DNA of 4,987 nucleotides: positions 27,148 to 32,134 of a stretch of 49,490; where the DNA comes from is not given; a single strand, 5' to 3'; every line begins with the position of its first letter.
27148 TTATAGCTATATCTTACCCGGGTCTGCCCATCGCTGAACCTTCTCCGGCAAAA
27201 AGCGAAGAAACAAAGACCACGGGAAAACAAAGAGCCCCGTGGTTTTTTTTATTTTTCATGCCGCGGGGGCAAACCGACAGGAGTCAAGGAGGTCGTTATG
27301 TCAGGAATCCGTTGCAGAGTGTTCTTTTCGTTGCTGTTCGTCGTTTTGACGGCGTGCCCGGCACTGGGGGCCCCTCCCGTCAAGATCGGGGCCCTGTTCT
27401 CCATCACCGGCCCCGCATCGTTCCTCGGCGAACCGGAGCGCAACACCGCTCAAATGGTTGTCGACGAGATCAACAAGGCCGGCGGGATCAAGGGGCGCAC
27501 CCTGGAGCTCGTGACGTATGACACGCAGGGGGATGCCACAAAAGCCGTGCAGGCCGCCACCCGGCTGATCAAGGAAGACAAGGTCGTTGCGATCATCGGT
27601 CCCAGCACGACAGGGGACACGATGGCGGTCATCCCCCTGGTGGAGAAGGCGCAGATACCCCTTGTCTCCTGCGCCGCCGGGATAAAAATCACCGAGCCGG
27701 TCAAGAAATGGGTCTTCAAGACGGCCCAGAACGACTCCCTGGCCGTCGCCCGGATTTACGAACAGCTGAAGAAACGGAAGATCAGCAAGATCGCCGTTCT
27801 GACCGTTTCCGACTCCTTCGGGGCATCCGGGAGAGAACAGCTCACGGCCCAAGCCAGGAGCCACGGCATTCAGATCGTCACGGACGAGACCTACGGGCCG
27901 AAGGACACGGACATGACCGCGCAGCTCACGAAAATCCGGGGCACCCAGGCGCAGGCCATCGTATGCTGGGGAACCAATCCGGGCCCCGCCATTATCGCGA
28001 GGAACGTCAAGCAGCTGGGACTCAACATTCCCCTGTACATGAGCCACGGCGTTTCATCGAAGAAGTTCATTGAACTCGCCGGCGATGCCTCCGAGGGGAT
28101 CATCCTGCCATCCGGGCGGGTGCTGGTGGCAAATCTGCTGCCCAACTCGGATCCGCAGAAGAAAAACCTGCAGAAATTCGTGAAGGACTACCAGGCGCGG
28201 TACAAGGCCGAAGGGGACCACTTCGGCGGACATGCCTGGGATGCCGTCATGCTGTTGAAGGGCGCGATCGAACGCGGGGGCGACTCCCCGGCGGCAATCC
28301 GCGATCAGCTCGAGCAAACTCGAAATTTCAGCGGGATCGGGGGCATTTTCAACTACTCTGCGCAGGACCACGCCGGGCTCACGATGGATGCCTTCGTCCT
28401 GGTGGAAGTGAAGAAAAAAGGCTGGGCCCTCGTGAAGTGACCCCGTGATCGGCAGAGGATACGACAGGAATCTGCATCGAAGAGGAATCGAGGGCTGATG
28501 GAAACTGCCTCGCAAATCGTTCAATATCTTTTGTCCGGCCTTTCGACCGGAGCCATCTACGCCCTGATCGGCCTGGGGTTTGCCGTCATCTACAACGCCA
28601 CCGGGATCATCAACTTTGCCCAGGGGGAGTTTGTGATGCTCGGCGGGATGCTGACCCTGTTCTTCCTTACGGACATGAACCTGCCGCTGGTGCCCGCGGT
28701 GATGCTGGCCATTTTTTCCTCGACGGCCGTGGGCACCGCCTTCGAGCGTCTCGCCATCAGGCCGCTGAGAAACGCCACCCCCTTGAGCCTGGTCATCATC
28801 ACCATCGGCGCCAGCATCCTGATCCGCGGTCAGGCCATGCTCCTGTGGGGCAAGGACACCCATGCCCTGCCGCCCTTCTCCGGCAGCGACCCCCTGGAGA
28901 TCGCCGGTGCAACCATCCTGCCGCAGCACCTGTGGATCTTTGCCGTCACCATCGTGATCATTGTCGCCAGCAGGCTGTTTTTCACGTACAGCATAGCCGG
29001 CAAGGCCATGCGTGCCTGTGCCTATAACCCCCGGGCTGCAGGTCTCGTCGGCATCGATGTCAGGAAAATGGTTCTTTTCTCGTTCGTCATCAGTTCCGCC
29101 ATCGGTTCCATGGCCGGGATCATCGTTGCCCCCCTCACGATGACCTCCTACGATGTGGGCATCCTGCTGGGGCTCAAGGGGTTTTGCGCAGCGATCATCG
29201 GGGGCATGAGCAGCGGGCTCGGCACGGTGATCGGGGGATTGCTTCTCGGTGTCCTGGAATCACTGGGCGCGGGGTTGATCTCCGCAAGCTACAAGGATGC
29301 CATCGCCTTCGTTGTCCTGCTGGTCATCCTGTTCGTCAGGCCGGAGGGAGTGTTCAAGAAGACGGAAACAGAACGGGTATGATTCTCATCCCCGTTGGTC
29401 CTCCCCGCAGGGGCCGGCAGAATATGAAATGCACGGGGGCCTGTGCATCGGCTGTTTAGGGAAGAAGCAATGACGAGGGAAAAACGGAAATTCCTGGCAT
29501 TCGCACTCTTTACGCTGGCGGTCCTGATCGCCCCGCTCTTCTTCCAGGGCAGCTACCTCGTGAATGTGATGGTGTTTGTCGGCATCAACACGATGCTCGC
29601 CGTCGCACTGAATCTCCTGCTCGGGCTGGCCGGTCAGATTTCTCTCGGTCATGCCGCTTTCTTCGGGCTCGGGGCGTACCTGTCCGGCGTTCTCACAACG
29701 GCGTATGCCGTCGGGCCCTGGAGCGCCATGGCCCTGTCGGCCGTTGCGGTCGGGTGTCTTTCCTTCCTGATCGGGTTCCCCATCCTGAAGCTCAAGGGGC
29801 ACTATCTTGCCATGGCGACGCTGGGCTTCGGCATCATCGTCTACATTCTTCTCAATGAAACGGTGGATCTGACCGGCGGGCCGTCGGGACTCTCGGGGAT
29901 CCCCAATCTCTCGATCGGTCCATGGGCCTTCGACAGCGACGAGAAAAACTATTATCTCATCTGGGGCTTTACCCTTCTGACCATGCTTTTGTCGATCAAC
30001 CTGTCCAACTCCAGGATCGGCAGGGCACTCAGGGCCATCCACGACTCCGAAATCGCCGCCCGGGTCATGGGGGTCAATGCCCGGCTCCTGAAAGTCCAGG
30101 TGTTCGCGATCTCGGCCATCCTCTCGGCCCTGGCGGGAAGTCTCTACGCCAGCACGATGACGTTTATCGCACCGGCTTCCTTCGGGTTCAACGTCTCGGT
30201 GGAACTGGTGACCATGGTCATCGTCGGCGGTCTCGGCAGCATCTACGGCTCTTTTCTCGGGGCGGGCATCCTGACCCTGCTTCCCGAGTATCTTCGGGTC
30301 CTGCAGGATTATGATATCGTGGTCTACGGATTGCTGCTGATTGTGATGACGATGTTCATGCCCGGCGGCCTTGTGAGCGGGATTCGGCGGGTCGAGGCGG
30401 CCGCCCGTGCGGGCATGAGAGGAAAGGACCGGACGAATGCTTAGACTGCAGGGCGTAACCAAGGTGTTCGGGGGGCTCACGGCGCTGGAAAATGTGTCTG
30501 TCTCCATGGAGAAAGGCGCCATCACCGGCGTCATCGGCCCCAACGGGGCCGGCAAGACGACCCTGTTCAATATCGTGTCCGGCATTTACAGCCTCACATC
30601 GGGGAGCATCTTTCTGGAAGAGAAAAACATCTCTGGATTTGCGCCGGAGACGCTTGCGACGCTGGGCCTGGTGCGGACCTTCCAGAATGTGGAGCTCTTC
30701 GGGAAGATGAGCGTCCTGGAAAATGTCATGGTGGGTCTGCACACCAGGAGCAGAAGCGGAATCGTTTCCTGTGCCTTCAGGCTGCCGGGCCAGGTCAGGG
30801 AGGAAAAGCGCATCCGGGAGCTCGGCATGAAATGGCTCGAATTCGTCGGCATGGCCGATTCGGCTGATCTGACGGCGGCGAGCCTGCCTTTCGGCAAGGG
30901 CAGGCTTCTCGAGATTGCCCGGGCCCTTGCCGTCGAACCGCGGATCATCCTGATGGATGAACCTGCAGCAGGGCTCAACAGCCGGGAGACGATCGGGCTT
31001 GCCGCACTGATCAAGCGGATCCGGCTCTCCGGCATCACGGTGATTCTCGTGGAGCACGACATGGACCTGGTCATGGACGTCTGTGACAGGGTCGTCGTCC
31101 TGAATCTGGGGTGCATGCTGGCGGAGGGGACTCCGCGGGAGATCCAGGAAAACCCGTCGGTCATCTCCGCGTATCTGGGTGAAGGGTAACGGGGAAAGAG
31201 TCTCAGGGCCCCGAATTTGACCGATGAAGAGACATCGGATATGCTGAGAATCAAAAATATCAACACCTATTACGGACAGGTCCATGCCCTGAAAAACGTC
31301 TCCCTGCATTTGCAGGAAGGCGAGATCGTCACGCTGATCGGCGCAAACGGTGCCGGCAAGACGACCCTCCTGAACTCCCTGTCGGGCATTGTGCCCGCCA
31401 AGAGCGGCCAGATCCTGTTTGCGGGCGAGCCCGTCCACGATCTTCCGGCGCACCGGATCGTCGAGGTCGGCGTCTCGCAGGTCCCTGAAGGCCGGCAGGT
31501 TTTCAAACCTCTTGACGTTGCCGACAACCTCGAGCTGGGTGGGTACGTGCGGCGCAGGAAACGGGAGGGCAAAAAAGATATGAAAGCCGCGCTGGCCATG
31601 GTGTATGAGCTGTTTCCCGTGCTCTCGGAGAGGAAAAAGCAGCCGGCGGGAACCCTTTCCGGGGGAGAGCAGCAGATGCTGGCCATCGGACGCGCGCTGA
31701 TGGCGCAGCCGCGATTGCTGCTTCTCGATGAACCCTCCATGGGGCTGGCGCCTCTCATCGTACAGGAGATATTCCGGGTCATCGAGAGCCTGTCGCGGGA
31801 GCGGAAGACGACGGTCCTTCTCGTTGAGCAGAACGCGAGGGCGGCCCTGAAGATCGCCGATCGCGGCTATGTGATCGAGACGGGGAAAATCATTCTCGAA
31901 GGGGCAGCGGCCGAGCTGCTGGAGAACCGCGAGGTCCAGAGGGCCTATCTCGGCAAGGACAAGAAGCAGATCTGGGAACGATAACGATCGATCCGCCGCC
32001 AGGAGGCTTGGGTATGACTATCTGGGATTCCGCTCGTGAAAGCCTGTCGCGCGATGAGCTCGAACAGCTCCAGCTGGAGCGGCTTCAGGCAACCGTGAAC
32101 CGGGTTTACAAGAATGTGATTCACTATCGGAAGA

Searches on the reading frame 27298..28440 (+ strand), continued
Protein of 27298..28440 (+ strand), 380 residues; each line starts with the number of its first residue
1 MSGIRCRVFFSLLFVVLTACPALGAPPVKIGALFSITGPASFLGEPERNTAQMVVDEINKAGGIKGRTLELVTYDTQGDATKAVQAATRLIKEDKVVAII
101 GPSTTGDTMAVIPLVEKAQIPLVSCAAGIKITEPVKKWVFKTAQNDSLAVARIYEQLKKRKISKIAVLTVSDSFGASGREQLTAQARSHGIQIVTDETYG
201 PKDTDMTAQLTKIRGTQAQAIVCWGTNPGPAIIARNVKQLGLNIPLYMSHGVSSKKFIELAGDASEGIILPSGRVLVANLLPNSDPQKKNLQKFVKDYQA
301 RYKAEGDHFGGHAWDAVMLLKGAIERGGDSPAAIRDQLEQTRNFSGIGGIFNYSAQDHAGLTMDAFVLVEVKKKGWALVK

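Call 64: find_encoding_contigs(protein=P0031, flank=10000, max_places=1)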
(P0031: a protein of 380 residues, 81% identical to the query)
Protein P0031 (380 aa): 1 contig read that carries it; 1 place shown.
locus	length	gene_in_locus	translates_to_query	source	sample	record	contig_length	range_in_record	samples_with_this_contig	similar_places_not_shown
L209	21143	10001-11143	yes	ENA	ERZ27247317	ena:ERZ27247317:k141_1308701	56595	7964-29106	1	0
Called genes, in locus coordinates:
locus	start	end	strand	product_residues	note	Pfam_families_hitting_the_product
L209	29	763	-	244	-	PF24481:CT398_CC, PF02591:Zn_ribbon_9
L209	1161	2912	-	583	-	PF03979:Sigma70_r1_1, PF00140:Sigma70_r1_2, PF04542:Sigma70_r2, PF04539:Sigma70_r3, PF04545:Sigma70_r4 (faint)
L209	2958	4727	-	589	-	PF01807:Zn_ribbon_DnaG, PF10410:DnaB_bind (faint), PF08275:DNAG_N, PF01751:Toprim, PF13155:Toprim_2, PF13362:Toprim_3, PF13662:Toprim_4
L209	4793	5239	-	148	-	PF09424:YqeY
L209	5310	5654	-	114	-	PF11969:DcpS_C, PF01230:HIT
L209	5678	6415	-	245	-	PF00977:His_biosynth, PF01207:Dus (faint)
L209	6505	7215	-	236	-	-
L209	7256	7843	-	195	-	PF00475:IGPD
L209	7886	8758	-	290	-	PF01634:HisG, PF08029:HisG_C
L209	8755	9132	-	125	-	PF01502:PRA-CH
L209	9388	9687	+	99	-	PF26391:MamI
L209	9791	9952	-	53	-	-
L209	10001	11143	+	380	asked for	PF13433:Peripla_BP_5, PF13458:Peripla_BP_6, PF01094:ANF_receptor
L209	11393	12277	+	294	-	PF02653:BPD_transp_2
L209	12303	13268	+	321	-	PF02653:BPD_transp_2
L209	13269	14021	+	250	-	PF00005:ABC_tran, PF13304:AAA_21 (faint), PF12399:BCA_ABC_TP_C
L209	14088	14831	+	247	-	PF13476:AAA_23 (weak), PF00005:ABC_tran, PF13304:AAA_21 (faint)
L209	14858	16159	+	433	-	PF00501:AMP-binding, PF14535:AMP-binding_C_2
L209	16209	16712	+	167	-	PF06725:3D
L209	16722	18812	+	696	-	PF02629:CoA_binding, PF13380:CoA_binding_2, PF13607:Succ_CoA_lig, PF13549:ATP-grasp_5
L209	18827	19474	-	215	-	PF01262:AlaDh_PNT_C (weak), PF02254:TrkA_N, PF03446:NAD_binding_2 (weak), PF03721:UDPG_MGDP_dh_N (faint), PF02080:TrkA_C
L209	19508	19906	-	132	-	PF02386:TrkH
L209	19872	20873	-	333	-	PF02386:TrkH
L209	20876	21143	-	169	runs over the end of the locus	PF01252:Peptidase_A8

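Call 76: search_protein_families(library=ncbifam, proteins=[window:27298-28440:+])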
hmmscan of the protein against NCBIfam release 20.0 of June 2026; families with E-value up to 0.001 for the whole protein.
window:27298-28440:+ (380 aa): 3 families
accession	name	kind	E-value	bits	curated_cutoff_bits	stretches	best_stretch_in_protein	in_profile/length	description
NF011933.0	PRK15404.1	subfamily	6e-30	104.5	477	1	15-355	14-346/370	high-affinity branched-chain amino acid ABC transporter substrate-binding protein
TIGR03407.1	urea_ABC_UrtA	exception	2.9e-18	65.9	492.75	1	28-247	1-221/361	urea ABC transporter substrate-binding protein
TIGR03669.1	urea_ABC_arch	equivalog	3.3e-15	55.9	494.8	1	28-119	1-92/375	urea ABC transporter substrate-binding protein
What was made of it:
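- On LIV-I branched-chain amino acid transporter (LivJ/LivK binding proteins): NF011933 scores 104.5 bits against a cut-off of 477 (call 76).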

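Call 84: search_protein_families(library=pfam, proteins=[L079:1-486:+, L079:483-1067:+, L079:1100-2401:+, L079:2481-2912:+, L010:357-1094:+, L010:1117-2421:+, L010:2427-2861:+], max_evalue=0.00001)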
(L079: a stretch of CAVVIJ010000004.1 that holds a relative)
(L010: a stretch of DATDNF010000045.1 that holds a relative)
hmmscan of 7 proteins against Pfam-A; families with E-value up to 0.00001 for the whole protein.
L079:1-486:+ (161 aa): 3 families
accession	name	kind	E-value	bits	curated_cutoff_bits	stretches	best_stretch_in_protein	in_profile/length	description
PF02775.26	TPP_enzyme_C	-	1.8e-10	41.2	21.9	1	2-81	70-149/151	Thiamine pyrophosphate enzyme, C-terminal TPP binding domain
PF00037.32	Fer4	-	6.5e-08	32.5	21.1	0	103-116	2-15/24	4Fe-4S binding domain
PF12797.12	Fer4_2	-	7e-06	26.1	24.5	0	103-122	4-22/22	4Fe-4S binding domain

L079:483-1067:+ (194 aa): 1 family
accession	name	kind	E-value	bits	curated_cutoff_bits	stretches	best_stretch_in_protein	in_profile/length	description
PF01558.24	POR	-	5.5e-39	134.5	27.4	1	14-191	1-173/173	Pyruvate ferredoxin/flavodoxin oxidoreductase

L079:1100-2401:+ (433 aa): 2 families
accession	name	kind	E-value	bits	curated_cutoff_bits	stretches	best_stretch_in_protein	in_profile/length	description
PF14535.12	AMP-binding_C_2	-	5.8e-36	123.1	25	1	335-431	1-96/96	AMP-binding enzyme C-terminal domain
PF00501.34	AMP-binding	-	2.7e-16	59.8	29.9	1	52-286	125-375/384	AMP-binding enzyme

L079:2481-2912:+ (143 aa): 5 families
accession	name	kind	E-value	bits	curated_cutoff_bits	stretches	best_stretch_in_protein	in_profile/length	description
PF19571.5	ACT_8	-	1.3e-32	112.9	23.5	1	1-142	1-140/141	ACT domain pair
PF01842.31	ACT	-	1.2e-18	67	27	2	6-61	3-60/66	ACT domain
PF22629.2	ACT_AHAS_ss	-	1.9e-11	44.4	27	0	6-61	1-58/67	AHAS small subunit-like ACT domain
PF13291.12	ACT_4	-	1.3e-08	35.9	27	0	5-59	8-66/80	ACT domain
PF13840.12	ACT_7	-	3.7e-06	27.1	27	0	13-42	20-48/65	ACT domain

L010:357-1094:+ (245 aa): 1 family
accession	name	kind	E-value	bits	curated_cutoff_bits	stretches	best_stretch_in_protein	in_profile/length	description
PF01558.24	POR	-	5.2e-36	124.8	27.4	1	67-243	1-172/173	Pyruvate ferredoxin/flavodoxin oxidoreductase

L010:1117-2421:+ (434 aa): 2 families
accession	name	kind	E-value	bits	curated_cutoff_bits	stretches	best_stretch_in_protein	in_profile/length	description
PF14535.12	AMP-binding_C_2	-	9.1e-36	122.5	25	1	335-431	1-96/96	AMP-binding enzyme C-terminal domain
PF00501.34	AMP-binding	-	4.9e-15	55.6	29.9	1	78-286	158-375/384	AMP-binding enzyme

L010:2427-2861:+ (144 aa): 5 families
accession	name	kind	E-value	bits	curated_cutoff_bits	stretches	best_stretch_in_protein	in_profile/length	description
PF19571.5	ACT_8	-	2e-30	105.8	23.5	1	2-141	1-138/141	ACT domain pair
PF01842.31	ACT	-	2.6e-20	72.3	27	2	7-62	3-60/66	ACT domain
PF22629.2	ACT_AHAS_ss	-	4.2e-12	46.5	27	1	7-62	1-58/67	AHAS small subunit-like ACT domain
PF13291.12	ACT_4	-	1.1e-08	36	27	0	6-61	8-67/80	ACT domain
PF13840.12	ACT_7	-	5.3e-06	26.6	27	0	14-45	20-50/65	ACT domain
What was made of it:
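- Orthologous LivK genes in Geobacter-type loci follow iorA-iorB-paaK-ACT (call 84).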

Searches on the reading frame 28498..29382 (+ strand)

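Call 7: search_protein_families(library=pfam, proteins=[window:28498-29382:+])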
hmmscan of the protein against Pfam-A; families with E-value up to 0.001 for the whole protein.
window:28498-29382:+ (294 aa): 1 family
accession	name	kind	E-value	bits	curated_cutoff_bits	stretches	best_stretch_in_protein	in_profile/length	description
PF02653.21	BPD_transp_2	-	6.8e-40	137.3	26.8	1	11-278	2-269/269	Branched-chain amino acid transport system / permease component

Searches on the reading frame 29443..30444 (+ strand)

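Call 7: search_protein_families(library=pfam, proteins=[window:29443-30444:+])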
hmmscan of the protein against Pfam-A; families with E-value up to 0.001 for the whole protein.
window:29443-30444:+ (333 aa): 1 family
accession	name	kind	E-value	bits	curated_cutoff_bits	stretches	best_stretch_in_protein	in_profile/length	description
PF02653.21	BPD_transp_2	-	1.2e-44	153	26.8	1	39-302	2-268/269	Branched-chain amino acid transport system / permease component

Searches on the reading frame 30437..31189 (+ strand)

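Call 7: search_protein_families(library=pfam, proteins=[window:30437-31189:+])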
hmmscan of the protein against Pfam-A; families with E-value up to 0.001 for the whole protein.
window:30437-31189:+ (250 aa): 3 families
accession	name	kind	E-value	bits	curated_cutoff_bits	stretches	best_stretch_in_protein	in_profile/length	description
PF00005.33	ABC_tran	-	9.9e-25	88.2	25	1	17-177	1-136/137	ABC transporter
PF12399.14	BCA_ABC_TP_C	-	1.7e-10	40.7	25.5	1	227-250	2-25/27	Branched-chain amino acid ATP-binding cassette transporter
PF13304.12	AAA_21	-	1.8e-06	28.7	27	1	29-50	1-22/304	AAA domain, putative AbiEii toxin, Type IV TA system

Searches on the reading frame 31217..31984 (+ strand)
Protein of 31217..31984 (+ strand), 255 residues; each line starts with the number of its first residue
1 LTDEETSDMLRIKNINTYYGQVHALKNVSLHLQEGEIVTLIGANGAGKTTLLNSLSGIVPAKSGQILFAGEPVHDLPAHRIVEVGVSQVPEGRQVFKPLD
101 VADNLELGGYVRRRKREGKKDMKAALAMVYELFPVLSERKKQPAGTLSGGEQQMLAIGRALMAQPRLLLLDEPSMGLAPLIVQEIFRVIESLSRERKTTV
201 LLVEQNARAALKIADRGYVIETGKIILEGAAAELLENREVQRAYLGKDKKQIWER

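Call 7: search_protein_families(library=pfam, proteins=[window:31217-31984:+])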
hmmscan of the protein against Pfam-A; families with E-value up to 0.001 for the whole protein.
window:31217-31984:+ (255 aa): 8 families
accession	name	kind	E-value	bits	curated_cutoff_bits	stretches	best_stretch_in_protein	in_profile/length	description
PF00005.33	ABC_tran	-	1.1e-31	110.7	25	1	25-174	1-136/137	ABC transporter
PF13304.12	AAA_21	-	4.8e-12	47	27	1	137-202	228-295/304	AAA domain, putative AbiEii toxin, Type IV TA system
PF12399.14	BCA_ABC_TP_C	-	3.2e-05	23.9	25.5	1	224-248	1-25/27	Branched-chain amino acid ATP-binding cassette transporter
PF13476.12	AAA_23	-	4.9e-05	24.5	27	1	10-56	2-40/201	AAA domain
PF13175.12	AAA_15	-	0.00046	20.3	32.1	1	24-56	13-44/374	AAA ATPase domain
PF03193.22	RsgA_GTPase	-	0.0005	20.4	30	0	23-62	95-133/174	RsgA GTPase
PF25199.1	nSTAND_NTPase5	-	0.00088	19.5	34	0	34-53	40-59/145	Novel STAND NTPase 5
PF13555.12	AAA_29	-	0.0009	19.4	27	0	27-58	14-45/61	P-loop containing region of AAA domain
